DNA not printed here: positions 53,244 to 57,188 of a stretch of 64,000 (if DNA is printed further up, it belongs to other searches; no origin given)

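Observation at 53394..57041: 1215-aa single-chain indolepyruvate/2-oxoacid:ferredoxin oxidoreductase of bacterial architecture inside an archaeal island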

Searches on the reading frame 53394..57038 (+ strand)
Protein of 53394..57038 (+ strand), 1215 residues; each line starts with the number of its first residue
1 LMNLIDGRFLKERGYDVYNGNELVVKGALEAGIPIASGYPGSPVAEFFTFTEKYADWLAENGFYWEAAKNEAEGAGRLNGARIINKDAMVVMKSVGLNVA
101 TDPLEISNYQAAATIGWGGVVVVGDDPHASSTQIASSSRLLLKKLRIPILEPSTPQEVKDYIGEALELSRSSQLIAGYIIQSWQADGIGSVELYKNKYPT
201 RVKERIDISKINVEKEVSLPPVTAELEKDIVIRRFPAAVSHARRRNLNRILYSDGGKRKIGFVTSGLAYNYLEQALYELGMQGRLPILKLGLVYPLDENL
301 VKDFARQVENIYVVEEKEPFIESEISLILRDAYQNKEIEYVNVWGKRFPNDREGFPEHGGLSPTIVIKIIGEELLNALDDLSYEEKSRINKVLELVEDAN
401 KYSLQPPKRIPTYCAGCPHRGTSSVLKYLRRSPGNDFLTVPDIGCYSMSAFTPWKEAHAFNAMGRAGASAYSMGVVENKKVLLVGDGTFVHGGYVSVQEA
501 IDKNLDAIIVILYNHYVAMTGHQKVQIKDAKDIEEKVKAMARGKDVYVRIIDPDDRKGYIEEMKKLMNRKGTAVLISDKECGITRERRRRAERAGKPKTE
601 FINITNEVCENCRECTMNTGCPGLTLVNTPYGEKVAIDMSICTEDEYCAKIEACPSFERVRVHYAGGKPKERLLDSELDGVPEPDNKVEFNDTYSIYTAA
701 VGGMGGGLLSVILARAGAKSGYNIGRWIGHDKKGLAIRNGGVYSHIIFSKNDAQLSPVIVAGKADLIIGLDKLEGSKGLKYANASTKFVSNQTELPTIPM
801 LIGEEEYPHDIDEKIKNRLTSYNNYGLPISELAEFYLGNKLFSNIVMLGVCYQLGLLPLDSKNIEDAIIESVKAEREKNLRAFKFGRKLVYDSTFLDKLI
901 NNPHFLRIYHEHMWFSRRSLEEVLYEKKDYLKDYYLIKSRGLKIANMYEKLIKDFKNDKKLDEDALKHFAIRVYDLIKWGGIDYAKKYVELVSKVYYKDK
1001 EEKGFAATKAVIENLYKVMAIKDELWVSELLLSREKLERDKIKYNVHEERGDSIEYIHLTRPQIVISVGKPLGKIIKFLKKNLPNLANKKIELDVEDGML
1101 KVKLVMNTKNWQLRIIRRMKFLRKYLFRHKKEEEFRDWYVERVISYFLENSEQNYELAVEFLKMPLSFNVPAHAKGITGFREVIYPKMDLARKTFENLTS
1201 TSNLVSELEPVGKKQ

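Call 6: search_protein_families(library=pfam, proteins=[window:53394-57038:+], max_evalue=0.01)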
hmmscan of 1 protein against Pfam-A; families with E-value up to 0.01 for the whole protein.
window:53394-57038:+ (1215 aa): 3 families
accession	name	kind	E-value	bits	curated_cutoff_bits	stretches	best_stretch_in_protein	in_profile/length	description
PF01558.24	POR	-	6.4e-20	72.5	27.4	1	702-887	1-172/173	Pyruvate ferredoxin/flavodoxin oxidoreductase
PF20169.3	DUF6537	-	6.2e-19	69.1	27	1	969-1166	5-181/203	Family of unknown function (DUF6537)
PF02775.26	TPP_enzyme_C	-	1.3e-09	38.5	21.9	1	442-575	1-149/151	Thiamine pyrophosphate enzyme, C-terminal TPP binding domain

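Call 7: search_protein_families(library=ncbifam, proteins=[window:53394-57038:+], max_evalue=0.01)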
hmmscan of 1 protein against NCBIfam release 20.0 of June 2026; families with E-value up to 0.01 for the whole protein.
window:53394-57038:+ (1215 aa): 20 families
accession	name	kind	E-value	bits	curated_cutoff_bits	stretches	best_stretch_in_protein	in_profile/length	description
NF009589.0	PRK13030.1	subfamily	1.2e-131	440.5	816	1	36-1033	59-1021/1170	indolepyruvate ferredoxin oxidoreductase family protein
NF009588.0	PRK13029.1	subfamily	2.6e-96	323.7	952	2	36-935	59-986/1196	indolepyruvate ferredoxin oxidoreductase family protein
TIGR03336.1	IOR_alpha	equivalog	1.1e-92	311.3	650.9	1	20-651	7-589/595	indolepyruvate ferredoxin oxidoreductase subunit alpha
NF005325.0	PRK06853.1-5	equivalog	6.7e-27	94.5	230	1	693-889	3-190/192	indolepyruvate oxidoreductase subunit beta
NF005322.0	PRK06853.1-2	equivalog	5.1e-24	85.1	237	1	694-890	6-193/197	indolepyruvate oxidoreductase subunit beta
NF005323.0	PRK06853.1-3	equivalog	9.8e-20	71.3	238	1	691-890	4-195/197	indolepyruvate oxidoreductase subunit beta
TIGR03334.1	IOR_beta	equivalog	3.7e-18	66.2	205.8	1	694-888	1-189/189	indolepyruvate ferredoxin oxidoreductase subunit beta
NF006179.0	PRK08312.1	subfamily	7.2e-17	61.6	348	1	693-1163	11-446/514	indolepyruvate oxidoreductase subunit beta family protein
NF004915.0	PRK06274.1-1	equivalog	1.7e-16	60.3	274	1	695-889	4-191/194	indolepyruvate oxidoreductase subunit beta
NF005328.0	PRK06853.2-2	equivalog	2.4e-16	60.1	240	1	695-887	5-180/192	indolepyruvate oxidoreductase subunit beta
NF004917.0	PRK06274.1-3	equivalog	5.4e-13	49.3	284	1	694-888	3-191/203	indolepyruvate oxidoreductase subunit beta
NF005324.0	PRK06853.1-4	equivalog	6.8e-13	48.9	222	1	696-890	5-189/196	indolepyruvate oxidoreductase subunit beta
TIGR03710.1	OAFO_sf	subfamily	3e-12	45.9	482.75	2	812-892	94-175/561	2-oxoacid:acceptor oxidoreductase subunit alpha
NF004918.0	PRK06274.1-4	equivalog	3.4e-12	46.5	278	1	694-884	3-186/202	indolepyruvate oxidoreductase subunit beta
NF005327.0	PRK06853.2-1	equivalog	4.8e-10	39.6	242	1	696-888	6-183/194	indolepyruvate oxidoreductase subunit beta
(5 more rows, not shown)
